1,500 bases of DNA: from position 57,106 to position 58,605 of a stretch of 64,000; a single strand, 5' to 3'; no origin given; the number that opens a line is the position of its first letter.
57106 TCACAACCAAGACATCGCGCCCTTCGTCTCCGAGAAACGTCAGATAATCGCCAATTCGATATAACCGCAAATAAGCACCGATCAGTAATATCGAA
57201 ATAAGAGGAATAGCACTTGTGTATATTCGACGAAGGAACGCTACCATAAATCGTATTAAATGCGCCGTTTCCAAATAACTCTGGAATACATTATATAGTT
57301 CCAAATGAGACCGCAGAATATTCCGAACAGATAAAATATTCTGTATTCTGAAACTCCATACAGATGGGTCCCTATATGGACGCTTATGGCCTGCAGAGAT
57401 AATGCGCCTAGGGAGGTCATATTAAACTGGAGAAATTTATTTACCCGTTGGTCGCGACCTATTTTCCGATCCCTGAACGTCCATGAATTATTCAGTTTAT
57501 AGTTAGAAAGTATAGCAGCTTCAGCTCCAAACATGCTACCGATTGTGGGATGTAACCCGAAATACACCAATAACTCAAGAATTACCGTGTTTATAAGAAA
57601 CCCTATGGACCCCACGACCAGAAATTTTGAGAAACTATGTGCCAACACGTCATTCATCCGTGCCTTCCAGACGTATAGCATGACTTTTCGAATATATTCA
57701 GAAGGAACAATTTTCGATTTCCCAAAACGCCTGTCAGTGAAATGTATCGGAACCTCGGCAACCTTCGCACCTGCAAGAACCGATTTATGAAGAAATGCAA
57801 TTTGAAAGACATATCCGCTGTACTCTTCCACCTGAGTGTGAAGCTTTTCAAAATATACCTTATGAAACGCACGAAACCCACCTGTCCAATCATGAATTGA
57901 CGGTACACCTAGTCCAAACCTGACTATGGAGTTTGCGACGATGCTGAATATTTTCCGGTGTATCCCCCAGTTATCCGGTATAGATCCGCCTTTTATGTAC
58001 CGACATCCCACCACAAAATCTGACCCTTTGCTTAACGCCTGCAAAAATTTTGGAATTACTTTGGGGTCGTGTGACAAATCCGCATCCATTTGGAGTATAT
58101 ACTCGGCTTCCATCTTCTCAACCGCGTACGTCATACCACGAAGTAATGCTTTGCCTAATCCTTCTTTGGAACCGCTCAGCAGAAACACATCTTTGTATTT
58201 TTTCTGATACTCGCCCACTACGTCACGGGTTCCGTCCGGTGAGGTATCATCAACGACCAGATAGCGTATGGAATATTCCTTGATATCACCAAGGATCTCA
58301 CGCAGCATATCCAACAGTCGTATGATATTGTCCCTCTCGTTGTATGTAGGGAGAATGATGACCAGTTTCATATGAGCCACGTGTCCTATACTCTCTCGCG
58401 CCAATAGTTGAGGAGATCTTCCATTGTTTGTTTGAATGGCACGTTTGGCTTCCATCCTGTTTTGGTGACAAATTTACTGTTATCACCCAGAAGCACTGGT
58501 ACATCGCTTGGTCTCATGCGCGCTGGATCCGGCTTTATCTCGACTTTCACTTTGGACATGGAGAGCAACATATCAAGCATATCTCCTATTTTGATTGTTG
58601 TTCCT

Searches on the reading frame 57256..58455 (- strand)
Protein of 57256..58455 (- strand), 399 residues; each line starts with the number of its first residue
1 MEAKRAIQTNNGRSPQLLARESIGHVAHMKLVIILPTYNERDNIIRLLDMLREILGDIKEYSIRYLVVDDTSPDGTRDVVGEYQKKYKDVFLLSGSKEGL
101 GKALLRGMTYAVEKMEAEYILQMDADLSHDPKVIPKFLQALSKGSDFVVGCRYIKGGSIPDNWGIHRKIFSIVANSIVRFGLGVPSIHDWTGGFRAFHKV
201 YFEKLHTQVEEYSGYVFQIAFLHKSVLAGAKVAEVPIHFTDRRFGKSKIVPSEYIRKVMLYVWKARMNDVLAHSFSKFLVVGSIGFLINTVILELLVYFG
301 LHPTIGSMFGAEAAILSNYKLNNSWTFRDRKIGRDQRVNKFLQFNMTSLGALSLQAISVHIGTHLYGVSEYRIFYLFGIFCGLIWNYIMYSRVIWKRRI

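Call 3: search_protein_families(library=pfam, proteins=[window:57256-58455:-], max_evalue=0.01)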
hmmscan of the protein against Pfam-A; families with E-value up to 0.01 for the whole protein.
window:57256-58455:- (399 aa): 3 families
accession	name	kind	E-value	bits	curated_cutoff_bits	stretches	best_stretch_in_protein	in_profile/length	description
PF00535.33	Glycos_transf_2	-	4.7e-27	95.4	23.3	1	33-204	2-166/168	Glycosyl transferase family 2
PF04138.20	GtrA_DPMS_TM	-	2.6e-21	76.4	26.1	1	277-395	1-117/117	GtrA/DPMS, transmembrane domain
PF13641.12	Glyco_tranf_2_3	-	2.4e-06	28.2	27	1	32-157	4-128/230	Glycosyltransferase like family 2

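Call 12: search_protein_families(library=ncbifam, proteins=[window:57256-58455:-], max_evalue=0.001)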
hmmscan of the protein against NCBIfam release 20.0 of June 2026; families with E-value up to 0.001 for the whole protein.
window:57256-58455:- (399 aa): 16 families
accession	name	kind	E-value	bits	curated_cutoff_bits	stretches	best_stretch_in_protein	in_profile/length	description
TIGR04182.1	glyco_TIGR04182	equivalog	1.6e-16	60.6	325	1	32-293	3-246/293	S-layer glycoprotein N-glycosyltransferase AglJ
NF047588.1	GlcsyltransPgfSStrep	equivalog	4.8e-16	58.8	500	1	29-205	1-167/308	glycosyltransferase PgfS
NF007986.1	PRK10714.1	equivalog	2e-12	46.8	529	1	30-301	7-261/316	undecaprenyl-phosphate 4-deoxy-4-formamido-L-arabinose transferase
NF041391.1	DPhHxTase_Halo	equivalog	1.3e-11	43.9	375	1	37-251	3-194/213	dolichyl-phosphate hexose transferase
NF058614.1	PPMAGASynPpgS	equivalog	4.2e-09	36.1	370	1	33-248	4-205/226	polyprenyl-phospho-N-acetylgalactosaminyl synthase PpgS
NF041875.1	EPS_EpsD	equivalog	7.9e-09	35.3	370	1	32-149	2-112/325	exopolysaccharide biosynthesis glycosyltransferase EpsD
NF038302.1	EPS_HpsE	equivalog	1.4e-08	34.1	300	1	30-130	2-100/307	hormogonium polysaccharide biosynthesis glycosyltransferase HpsE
NF045692.1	OglycostaseCruG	equivalog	7.8e-08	31.6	600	1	14-146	27-158/386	2'-O-glycosyltransferase CruG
NF007482.0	PRK10073.1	equivalog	2.5e-07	30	423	1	28-140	5-109/334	glycosyltransferase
TIGR03937.1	PgaC_IcaA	equivalog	9.3e-07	28.1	422.3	1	28-143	44-152/407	poly-beta-1,6-N-acetyl-D-glucosamine synthase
TIGR03469.1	HpnB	hypoth_equivalog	1.7e-06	27.3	379.25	1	27-141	42-160/386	hopene-associated glycosyltransferase HpnB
TIGR04283.1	glyco_like_mftF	equivalog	1.7e-05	24.5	182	1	32-132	2-88/221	TIGR04283 family arsenosugar biosynthesis glycosyltransferase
NF010496.0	PRK13915.1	equivalog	2.7e-05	23.4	262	1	25-143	27-144/307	glucosyl-3-phosphoglycerate synthase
TIGR01556.1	rhamnosyltran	subfamily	8.7e-05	21.8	200.55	1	48-150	7-109/281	rhamnosyltransferase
NF047683.1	TeichurnBiosyTuaG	equivalog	0.00016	21.4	400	1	30-143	7-113/252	teichuronic acid biosynthesis protein TuaG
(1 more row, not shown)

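Call 36: search_solved_structures(query=window:57256-58455:-, max_evalue=0.001)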
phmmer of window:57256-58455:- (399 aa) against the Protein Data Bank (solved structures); distinct sequences matched with E-value up to 0.001: 10.
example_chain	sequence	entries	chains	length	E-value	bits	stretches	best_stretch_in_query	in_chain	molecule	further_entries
5mlz_A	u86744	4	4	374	9.2e-43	150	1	27-395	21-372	Dolichol monophosphate mannose synthase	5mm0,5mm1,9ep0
9hwj_A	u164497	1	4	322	5.5e-11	45.4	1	30-261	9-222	Undecaprenyl-phosphate 4-deoxy-4-formamido-L-arabinose transferase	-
9bhc_C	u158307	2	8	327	9.3e-09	38.1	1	30-255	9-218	Undecaprenyl-phosphate 4-deoxy-4-formamido-L-arabinose transferase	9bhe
8vxh_A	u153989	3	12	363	1.1e-08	37.8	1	30-255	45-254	Undecaprenyl-phosphate 4-deoxy-4-formamido-L-arabinose transferase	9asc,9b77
5eke_A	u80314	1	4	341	1.7e-07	33.9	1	27-158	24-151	Uncharacterized glycosyltransferase sll0501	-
5ekp_C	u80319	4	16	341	1.8e-07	33.8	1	27-158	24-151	Uncharacterized glycosyltransferase sll0501 | Glycosyltransferase sll0501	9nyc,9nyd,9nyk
9nye_A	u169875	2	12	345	1.8e-07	33.8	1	27-158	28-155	Glycosyltransferase sll0501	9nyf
5tze_C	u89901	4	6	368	0.00014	24.3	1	29-132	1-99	Glycosyl transferase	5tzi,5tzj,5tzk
3bcv_A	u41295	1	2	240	0.00019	23.9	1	30-175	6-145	Putative glycosyltransferase protein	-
5tz8_A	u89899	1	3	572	0.00027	23.3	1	29-131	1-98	Glycosyl transferase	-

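Call 43: search_solved_structures(query=window:57256-58371:-, max_evalue=1e-20, show_alignments=1)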
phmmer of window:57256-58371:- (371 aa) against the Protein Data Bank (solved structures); distinct sequences matched with E-value up to 1e-20: 1.
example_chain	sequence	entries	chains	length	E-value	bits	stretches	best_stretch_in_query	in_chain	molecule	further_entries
5mlz_A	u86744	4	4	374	4.4e-42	147.9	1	1-367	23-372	Dolichol monophosphate mannose synthase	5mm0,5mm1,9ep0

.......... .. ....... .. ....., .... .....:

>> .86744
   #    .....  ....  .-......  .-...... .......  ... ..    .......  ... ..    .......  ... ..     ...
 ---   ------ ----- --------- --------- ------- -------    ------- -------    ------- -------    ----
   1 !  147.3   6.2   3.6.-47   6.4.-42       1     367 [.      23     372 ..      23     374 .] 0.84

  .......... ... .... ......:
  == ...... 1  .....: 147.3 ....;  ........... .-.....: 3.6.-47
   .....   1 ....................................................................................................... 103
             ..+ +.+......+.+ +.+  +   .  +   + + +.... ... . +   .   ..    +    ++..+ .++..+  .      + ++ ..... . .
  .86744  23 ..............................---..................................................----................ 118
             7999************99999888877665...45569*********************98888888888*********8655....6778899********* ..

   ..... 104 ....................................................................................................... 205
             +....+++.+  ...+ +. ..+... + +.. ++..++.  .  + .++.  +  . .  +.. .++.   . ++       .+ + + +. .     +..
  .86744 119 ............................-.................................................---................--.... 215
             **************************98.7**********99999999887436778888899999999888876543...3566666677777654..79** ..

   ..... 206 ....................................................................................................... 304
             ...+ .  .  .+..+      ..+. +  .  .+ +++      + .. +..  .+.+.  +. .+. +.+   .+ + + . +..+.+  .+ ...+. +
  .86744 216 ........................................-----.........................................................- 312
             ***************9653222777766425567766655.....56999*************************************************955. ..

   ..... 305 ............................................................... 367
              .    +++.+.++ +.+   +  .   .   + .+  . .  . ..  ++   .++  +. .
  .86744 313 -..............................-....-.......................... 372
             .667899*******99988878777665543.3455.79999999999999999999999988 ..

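Call 67: find_homologous_proteins(query=window:57256-58371:-, max_evalue=1e-10)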
Query window:57256-58371:- (371 aa): 4777 proteins with E <= 1e-10 among 8000 candidates; the best 120 are listed.
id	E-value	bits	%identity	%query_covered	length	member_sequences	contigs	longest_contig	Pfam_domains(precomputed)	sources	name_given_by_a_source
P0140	2.5e-231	785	92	100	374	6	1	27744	PF13641.13,PF04138.21,PF00535.33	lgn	-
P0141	9.3e-213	724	85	100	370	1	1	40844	PF13641.13,PF04138.21,PF00535.33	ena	-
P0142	5.7e-200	682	80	100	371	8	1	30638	PF04138.21,PF00535.33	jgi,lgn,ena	-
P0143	1.7e-197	674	78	100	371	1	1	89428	PF04138.21,PF00535.33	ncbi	-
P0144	4.2e-195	666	76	100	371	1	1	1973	PF04138.21,PF00535.33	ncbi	-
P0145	4.6e-189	646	74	100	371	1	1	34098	PF04138.21,PF00535.33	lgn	-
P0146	9.1e-188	642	75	99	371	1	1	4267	PF04138.21,PF00535.33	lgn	-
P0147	8.9e-177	606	70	100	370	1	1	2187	PF04138.21,PF00535.33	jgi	jgi:dolichol-phosphate mannosyltransferase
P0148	1.0e-176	606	73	100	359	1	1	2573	PF04138.21,PF00535.33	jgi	jgi:dolichol-phosphate mannosyltransferase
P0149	5.0e-172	590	69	99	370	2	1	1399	PF04138.21,PF00535.33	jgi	jgi:dolichol-phosphate mannosyltransferase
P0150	8.0e-171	586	68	99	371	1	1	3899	PF13641.13,PF04138.21,PF00535.33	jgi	jgi:dolichol-phosphate mannosyltransferase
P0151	2.1e-169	582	67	99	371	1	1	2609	PF04138.21,PF00535.33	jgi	jgi:dolichol-phosphate mannosyltransferase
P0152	1.4e-168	579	69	99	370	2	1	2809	PF04138.21,PF00535.33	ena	-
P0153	7.2e-168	577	67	99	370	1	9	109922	PF04138.21,PF00535.33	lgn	-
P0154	1.6e-167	575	65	99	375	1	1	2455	PF04138.21,PF00535.33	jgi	jgi:dolichol-phosphate mannosyltransferase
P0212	9.2e-153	527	61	100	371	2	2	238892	PF04138.21,PF00535.33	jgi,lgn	jgi:dolichol-phosphate mannosyltransferase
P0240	4.5e-151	521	62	100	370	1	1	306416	PF04138.21,PF00535.33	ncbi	-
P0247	2.1e-150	519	63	99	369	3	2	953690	PF04138.21,PF00535.33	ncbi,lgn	-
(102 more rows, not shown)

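Call 69: find_encoding_contigs(protein=P0247, flank=7000, max_places=1)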
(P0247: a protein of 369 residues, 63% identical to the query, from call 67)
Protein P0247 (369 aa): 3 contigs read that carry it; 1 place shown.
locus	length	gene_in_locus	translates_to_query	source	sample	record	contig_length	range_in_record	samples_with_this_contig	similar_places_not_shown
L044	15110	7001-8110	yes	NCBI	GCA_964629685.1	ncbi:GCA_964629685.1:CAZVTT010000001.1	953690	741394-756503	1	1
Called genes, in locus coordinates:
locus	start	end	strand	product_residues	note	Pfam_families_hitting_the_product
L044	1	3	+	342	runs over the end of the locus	PF00188:CAP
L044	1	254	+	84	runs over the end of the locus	PF18900:DUF5656 (weak)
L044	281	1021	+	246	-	PF00483:NTP_transferase, PF12804:NTP_transf_3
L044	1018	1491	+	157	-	PF00908:dTDP_sugar_isom, PF14667:Polysacc_synt_C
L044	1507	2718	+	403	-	-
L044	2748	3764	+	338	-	PF01073:3Beta_HSD, PF01370:Epimerase, PF02719:Polysacc_synt_2, PF04321:RmlD_sub_bind, PF07993:NAD_binding_4, PF13460:NAD_binding_10 (weak), PF16363:GDP_Man_Dehyd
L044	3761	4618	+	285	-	PF01370:Epimerase, PF04321:RmlD_sub_bind, PF07993:NAD_binding_4 (faint), PF16363:GDP_Man_Dehyd (weak), PF01073:3Beta_HSD (weak)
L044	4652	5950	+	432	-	PF03446:NAD_binding_2 (faint), PF03721:UDPG_MGDP_dh_N, PF03807:F420_oxidored (faint), PF00984:UDPG_MGDP_dh, PF03720:UDPG_MGDP_dh_C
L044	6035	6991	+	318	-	PF01073:3Beta_HSD (weak), PF01370:Epimerase, PF02719:Polysacc_synt_2, PF04321:RmlD_sub_bind, PF16363:GDP_Man_Dehyd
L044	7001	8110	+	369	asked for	PF00535:Glycos_transf_2, PF04138:GtrA_DPMS_TM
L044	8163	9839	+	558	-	PF13231:PMT_2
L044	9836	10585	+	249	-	PF00535:Glycos_transf_2, PF10111:Glyco_tranf_2_2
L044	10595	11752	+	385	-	PF26314:MptA_B_family, PF09594:GT87 (weak)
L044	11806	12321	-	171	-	-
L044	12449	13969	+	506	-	PF13231:PMT_2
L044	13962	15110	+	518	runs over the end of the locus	-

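Call 70: find_encoding_contigs(protein=P0240, flank=7000, max_places=1)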
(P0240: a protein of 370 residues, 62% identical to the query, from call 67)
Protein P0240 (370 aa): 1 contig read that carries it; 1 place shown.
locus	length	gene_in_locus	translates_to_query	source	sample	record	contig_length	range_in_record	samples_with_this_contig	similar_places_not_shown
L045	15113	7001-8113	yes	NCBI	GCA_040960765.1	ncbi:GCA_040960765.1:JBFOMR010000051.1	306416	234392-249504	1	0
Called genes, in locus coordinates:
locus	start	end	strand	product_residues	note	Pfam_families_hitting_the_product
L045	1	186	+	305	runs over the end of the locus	PF01300:Sua5_yciO_yrdC, PF00814:TsaD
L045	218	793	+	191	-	PF27226:AF_1845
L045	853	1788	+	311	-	PF00188:CAP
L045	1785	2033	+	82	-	PF18900:DUF5656 (weak)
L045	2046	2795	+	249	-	PF00483:NTP_transferase, PF12804:NTP_transf_3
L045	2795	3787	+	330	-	PF01073:3Beta_HSD, PF01370:Epimerase, PF02719:Polysacc_synt_2, PF04321:RmlD_sub_bind, PF07993:NAD_binding_4, PF13460:NAD_binding_10, PF16363:GDP_Man_Dehyd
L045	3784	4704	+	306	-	PF01370:Epimerase, PF04321:RmlD_sub_bind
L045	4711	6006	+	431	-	PF01210:NAD_Gly3P_dh_N (faint), PF03446:NAD_binding_2 (faint), PF03721:UDPG_MGDP_dh_N, PF03807:F420_oxidored (faint), PF00984:UDPG_MGDP_dh, PF03720:UDPG_MGDP_dh_C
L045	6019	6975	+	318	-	PF01073:3Beta_HSD (weak), PF01370:Epimerase, PF02719:Polysacc_synt_2, PF04321:RmlD_sub_bind, PF07993:NAD_binding_4 (faint), PF16363:GDP_Man_Dehyd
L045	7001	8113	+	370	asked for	PF00535:Glycos_transf_2, PF04138:GtrA_DPMS_TM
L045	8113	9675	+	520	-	PF13231:PMT_2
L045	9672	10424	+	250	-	PF00535:Glycos_transf_2, PF10111:Glyco_tranf_2_2 (faint)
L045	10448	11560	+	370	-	PF26314:MptA_B_family, PF09594:GT87 (weak)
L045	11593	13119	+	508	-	PF13231:PMT_2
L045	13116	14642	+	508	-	-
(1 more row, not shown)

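Call 71: find_encoding_contigs(protein=P0212, flank=7000, max_places=1)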
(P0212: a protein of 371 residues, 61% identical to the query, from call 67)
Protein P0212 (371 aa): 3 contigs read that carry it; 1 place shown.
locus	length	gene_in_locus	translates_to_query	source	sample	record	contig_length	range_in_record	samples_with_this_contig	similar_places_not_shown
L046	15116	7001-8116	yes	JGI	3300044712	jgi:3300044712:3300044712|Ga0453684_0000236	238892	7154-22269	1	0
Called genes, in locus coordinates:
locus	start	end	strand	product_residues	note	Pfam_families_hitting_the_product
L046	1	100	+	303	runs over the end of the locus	PF01300:Sua5_yciO_yrdC, PF00814:TsaD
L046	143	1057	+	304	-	PF00188:CAP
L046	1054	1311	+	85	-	-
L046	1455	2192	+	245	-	PF00483:NTP_transferase, PF12804:NTP_transf_3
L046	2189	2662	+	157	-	PF00908:dTDP_sugar_isom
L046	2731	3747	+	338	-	PF01073:3Beta_HSD, PF01370:Epimerase, PF02719:Polysacc_synt_2, PF04321:RmlD_sub_bind, PF05368:NmrA (faint), PF07993:NAD_binding_4, PF13460:NAD_binding_10, PF16363:GDP_Man_Dehyd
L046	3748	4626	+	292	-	PF01073:3Beta_HSD (weak), PF01370:Epimerase, PF04321:RmlD_sub_bind, PF16363:GDP_Man_Dehyd (weak), PF07993:NAD_binding_4 (weak)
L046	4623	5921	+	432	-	PF03446:NAD_binding_2 (faint), PF03721:UDPG_MGDP_dh_N, PF03807:F420_oxidored (faint), PF00984:UDPG_MGDP_dh, PF03720:UDPG_MGDP_dh_C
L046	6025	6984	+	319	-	PF01073:3Beta_HSD (weak), PF01370:Epimerase, PF02719:Polysacc_synt_2, PF04321:RmlD_sub_bind, PF16363:GDP_Man_Dehyd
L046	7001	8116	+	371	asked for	PF00535:Glycos_transf_2, PF04138:GtrA_DPMS_TM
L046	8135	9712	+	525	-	PF13231:PMT_2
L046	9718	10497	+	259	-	PF00535:Glycos_transf_2, PF10111:Glyco_tranf_2_2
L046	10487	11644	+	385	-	PF26314:MptA_B_family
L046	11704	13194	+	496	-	PF13231:PMT_2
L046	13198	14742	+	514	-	-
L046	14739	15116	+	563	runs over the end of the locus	PF10131:PTPS_related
